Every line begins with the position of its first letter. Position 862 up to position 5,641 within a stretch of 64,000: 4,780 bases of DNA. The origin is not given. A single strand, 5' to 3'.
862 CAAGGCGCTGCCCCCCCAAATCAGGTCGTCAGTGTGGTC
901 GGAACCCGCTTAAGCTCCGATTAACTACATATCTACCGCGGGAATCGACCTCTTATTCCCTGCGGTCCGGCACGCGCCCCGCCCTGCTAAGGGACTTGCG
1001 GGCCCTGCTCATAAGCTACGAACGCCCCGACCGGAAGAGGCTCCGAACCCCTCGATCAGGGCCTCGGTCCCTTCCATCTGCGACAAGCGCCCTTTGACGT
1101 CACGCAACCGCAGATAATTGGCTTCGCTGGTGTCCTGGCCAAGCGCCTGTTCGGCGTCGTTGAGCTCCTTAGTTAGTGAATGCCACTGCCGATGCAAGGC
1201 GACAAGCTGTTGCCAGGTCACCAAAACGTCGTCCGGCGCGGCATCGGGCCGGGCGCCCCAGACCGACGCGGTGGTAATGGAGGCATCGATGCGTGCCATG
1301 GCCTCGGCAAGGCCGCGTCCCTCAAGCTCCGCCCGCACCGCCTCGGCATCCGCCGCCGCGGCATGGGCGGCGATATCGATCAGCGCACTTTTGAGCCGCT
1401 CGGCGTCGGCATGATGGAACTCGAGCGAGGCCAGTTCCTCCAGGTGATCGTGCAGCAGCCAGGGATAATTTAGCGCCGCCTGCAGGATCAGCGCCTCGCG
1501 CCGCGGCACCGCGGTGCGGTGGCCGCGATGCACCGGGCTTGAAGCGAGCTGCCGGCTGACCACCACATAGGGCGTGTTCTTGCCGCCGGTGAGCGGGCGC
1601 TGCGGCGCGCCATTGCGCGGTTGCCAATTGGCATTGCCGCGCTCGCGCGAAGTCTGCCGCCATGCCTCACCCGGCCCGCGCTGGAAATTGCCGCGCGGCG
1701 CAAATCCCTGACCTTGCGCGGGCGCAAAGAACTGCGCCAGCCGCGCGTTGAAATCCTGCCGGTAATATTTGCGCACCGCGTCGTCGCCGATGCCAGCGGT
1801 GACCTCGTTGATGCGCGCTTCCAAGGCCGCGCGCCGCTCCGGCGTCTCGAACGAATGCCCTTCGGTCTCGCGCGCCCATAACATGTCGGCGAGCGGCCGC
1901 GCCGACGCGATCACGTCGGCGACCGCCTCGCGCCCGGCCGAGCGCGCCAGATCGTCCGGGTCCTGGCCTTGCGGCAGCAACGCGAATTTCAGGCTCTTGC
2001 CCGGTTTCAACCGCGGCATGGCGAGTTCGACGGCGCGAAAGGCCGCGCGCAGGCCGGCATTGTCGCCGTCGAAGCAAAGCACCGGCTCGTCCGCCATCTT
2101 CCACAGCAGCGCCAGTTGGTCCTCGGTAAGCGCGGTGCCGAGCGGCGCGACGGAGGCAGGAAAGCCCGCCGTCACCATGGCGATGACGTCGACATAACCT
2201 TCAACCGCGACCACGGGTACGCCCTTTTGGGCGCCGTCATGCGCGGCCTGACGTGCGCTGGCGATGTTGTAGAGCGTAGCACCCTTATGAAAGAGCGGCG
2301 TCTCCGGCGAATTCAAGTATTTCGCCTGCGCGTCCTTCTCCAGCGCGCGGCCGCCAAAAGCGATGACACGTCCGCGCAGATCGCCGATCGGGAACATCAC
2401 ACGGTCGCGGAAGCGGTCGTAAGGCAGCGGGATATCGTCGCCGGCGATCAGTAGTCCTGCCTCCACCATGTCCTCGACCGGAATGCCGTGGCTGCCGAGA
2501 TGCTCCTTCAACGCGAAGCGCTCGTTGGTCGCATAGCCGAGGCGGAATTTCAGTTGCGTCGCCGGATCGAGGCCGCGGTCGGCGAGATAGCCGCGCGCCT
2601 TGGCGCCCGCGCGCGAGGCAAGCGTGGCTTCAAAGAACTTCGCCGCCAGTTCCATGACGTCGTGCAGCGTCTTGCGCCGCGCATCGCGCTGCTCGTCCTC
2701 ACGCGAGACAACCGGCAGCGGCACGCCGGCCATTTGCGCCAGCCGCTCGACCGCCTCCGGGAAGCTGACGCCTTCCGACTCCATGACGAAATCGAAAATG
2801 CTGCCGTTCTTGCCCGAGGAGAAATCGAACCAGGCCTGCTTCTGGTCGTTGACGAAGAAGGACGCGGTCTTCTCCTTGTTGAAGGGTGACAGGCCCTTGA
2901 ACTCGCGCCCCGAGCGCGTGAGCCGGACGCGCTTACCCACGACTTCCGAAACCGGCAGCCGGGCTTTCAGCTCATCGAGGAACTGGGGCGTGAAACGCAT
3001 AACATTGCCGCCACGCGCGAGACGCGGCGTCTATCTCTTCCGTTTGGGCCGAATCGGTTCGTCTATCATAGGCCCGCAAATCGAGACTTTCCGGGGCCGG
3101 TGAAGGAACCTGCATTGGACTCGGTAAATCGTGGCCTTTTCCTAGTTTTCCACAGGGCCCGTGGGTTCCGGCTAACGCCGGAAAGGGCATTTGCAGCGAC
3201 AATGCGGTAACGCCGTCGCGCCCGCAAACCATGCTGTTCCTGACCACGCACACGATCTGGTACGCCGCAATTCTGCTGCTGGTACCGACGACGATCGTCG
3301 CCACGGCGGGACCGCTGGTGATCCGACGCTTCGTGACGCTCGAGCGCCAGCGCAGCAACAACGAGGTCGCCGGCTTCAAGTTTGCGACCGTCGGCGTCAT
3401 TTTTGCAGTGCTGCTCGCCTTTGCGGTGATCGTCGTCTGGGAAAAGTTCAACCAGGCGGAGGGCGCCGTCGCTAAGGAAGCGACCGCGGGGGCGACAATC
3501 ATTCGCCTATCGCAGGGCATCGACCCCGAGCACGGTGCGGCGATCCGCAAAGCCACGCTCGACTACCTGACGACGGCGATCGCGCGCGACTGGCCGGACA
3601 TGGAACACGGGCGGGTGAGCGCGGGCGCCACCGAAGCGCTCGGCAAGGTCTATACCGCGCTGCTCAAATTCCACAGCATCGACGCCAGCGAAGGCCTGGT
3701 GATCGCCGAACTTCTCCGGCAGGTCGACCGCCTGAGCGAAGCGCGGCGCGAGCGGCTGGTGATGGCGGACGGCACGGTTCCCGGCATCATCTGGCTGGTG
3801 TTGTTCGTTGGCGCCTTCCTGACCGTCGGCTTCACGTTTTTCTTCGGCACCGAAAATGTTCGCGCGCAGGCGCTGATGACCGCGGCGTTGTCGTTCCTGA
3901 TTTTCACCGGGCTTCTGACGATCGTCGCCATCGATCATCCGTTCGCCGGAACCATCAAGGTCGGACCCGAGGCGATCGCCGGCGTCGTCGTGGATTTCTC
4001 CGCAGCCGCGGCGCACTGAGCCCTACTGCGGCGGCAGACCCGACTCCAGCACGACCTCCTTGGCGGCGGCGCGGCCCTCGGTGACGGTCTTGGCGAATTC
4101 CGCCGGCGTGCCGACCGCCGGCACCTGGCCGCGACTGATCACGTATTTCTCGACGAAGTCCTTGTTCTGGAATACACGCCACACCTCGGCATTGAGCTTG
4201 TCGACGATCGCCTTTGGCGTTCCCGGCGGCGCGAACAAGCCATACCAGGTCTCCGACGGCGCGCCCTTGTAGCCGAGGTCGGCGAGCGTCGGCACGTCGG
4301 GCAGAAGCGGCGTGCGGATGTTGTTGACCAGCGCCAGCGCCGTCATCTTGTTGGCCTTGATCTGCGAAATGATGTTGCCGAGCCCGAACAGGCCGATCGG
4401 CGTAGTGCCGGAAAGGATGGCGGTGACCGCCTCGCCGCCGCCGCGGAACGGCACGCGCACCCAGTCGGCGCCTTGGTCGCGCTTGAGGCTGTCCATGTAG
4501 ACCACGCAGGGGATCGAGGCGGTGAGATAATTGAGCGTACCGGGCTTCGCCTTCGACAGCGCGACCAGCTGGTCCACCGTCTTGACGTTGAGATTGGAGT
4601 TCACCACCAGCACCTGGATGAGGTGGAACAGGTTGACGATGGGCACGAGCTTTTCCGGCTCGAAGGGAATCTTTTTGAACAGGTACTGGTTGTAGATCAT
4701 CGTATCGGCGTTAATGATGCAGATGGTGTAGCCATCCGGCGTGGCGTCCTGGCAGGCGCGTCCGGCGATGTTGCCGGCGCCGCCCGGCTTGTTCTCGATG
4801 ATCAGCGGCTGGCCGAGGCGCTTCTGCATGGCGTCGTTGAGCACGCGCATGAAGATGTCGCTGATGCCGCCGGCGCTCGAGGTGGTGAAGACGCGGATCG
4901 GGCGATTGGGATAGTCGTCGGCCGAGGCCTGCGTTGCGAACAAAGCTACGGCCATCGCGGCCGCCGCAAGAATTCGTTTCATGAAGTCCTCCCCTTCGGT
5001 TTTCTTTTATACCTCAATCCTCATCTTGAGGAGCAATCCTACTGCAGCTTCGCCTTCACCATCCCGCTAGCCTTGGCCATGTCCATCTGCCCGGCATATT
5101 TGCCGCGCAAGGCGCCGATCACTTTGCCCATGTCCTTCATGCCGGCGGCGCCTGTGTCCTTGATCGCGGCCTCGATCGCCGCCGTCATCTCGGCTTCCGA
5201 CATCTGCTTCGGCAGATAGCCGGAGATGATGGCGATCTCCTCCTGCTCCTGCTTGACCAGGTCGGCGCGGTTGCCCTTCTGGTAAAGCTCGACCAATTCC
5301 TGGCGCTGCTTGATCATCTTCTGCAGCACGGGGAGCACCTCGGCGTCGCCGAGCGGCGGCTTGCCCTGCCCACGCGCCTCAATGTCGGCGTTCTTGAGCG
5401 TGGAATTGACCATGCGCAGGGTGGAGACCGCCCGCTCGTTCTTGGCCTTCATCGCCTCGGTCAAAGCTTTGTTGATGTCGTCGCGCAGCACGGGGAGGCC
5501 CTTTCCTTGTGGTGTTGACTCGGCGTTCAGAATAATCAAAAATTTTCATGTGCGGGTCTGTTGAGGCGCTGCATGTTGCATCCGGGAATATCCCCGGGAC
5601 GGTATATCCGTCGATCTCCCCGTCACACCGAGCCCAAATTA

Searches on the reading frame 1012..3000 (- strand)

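Call 64: search_protein_families(library=pfam, proteins=[window:1012-3000:-], max_evalue=0.00001)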
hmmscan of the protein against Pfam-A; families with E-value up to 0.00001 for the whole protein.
window:1012-3000:- (663 aa): 5 families
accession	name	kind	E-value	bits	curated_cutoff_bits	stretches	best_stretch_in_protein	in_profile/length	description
PF08275.17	DNAG_N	-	6.4e-40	136.6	26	1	122-249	1-127/128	DNA primase catalytic core, N-terminal domain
PF01807.25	Zn_ribbon_DnaG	-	7.9e-24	83.8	24.9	1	5-96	3-94/98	CHC2 zinc finger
PF13155.12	Toprim_2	-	7.7e-16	58.7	22.1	1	266-351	3-87/88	Toprim-like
PF13662.12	Toprim_4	-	1.4e-15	57.7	25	1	263-327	3-73/85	Toprim domain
PF01751.28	Toprim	-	9.1e-09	35.8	23.1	1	266-339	5-93/96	Toprim domain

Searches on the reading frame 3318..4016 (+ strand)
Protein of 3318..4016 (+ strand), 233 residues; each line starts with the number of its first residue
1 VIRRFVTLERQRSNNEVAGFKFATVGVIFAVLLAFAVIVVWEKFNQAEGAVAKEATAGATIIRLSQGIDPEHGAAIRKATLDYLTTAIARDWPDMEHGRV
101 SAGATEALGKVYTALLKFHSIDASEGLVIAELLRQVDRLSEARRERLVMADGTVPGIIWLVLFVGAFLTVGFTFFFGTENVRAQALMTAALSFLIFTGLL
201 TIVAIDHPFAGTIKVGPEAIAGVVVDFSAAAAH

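Call 64: search_protein_families(library=pfam, proteins=[window:3318-4016:+], max_evalue=0.00001)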
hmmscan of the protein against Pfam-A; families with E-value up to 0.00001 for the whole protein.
window:3318-4016:+ (233 aa): 1 family
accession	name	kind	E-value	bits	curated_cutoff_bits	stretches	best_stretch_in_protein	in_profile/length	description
PF14023.12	Bestrophin-like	-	1.4e-59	201.9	32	1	2-219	14-231/232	Bestrophin-like domain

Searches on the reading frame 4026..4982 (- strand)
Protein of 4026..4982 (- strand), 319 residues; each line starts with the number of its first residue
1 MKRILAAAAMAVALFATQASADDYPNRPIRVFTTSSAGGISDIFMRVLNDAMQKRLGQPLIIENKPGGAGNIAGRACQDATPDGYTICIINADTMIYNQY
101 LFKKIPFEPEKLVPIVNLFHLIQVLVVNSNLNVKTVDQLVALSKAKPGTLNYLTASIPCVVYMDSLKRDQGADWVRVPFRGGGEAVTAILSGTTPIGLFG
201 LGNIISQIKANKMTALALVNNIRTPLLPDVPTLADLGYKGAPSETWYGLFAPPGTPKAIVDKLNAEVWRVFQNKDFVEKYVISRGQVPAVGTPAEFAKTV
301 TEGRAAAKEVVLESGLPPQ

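Call 51: search_protein_families(library=pfam, proteins=[window:4026-4982:-], max_evalue=0.00001)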
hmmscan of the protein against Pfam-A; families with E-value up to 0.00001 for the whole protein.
window:4026-4982:- (319 aa): 1 family
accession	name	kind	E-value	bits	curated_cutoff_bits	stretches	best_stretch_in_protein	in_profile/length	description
PF03401.19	TctC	-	5.6e-51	174.1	27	1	45-302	2-260/274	Tripartite tricarboxylate transporter family receptor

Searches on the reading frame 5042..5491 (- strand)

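Call 64: search_protein_families(library=pfam, proteins=[window:5042-5491:-], max_evalue=0.00001)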
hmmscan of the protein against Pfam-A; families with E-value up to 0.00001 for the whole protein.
window:5042-5491:- (150 aa): 1 family
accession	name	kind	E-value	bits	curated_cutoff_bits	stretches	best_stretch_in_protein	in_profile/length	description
PF09424.15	YqeY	-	1.9e-48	164.6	27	1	4-149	2-143/143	Yqey-like protein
